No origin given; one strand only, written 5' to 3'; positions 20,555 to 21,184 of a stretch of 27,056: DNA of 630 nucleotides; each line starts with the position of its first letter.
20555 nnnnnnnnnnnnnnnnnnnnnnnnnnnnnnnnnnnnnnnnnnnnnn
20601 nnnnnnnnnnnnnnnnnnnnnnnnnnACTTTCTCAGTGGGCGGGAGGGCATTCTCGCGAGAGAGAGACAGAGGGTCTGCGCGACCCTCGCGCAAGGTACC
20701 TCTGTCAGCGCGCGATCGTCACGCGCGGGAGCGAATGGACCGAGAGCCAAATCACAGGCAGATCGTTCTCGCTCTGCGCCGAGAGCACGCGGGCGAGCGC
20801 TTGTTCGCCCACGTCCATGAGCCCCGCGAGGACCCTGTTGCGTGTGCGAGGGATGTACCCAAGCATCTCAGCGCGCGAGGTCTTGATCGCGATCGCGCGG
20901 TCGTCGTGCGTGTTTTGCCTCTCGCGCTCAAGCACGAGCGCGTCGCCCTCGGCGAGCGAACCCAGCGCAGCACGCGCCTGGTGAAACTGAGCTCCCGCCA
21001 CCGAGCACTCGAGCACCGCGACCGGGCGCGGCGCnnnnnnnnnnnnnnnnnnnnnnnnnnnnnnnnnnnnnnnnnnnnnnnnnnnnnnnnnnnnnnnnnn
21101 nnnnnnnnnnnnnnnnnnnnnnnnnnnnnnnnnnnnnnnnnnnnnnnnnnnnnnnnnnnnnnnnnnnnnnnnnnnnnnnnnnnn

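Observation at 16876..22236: Candidate novel operon: HIRAN-domain protein, cytochrome P450 and membrane pseudokinase, with a dyad-symmetric element in its promoter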

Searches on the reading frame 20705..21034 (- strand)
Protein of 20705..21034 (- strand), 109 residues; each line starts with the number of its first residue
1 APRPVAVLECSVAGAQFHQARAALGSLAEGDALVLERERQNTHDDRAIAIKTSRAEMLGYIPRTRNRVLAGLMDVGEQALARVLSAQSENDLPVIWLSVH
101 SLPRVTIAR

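Call 55: search_solved_structures(query=window:20705-21034:-, max_evalue=1, show_alignments=2)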
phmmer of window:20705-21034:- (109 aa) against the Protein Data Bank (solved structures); distinct sequences matched with E-value up to 1: 5.
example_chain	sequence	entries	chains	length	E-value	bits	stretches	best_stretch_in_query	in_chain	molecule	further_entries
3k2y_A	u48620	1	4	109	3.4e-09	40.1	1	9-98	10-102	uncharacterized protein lp_0118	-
7co7_D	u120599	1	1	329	0.21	15.1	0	61-109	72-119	AlgW protein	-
7co5_H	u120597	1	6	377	0.3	14.7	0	61-109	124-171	AlgW protein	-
7co3_A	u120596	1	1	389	0.33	14.5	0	61-109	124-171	AlgW protein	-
7co2_A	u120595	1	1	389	0.33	14.5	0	61-109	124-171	AlgW protein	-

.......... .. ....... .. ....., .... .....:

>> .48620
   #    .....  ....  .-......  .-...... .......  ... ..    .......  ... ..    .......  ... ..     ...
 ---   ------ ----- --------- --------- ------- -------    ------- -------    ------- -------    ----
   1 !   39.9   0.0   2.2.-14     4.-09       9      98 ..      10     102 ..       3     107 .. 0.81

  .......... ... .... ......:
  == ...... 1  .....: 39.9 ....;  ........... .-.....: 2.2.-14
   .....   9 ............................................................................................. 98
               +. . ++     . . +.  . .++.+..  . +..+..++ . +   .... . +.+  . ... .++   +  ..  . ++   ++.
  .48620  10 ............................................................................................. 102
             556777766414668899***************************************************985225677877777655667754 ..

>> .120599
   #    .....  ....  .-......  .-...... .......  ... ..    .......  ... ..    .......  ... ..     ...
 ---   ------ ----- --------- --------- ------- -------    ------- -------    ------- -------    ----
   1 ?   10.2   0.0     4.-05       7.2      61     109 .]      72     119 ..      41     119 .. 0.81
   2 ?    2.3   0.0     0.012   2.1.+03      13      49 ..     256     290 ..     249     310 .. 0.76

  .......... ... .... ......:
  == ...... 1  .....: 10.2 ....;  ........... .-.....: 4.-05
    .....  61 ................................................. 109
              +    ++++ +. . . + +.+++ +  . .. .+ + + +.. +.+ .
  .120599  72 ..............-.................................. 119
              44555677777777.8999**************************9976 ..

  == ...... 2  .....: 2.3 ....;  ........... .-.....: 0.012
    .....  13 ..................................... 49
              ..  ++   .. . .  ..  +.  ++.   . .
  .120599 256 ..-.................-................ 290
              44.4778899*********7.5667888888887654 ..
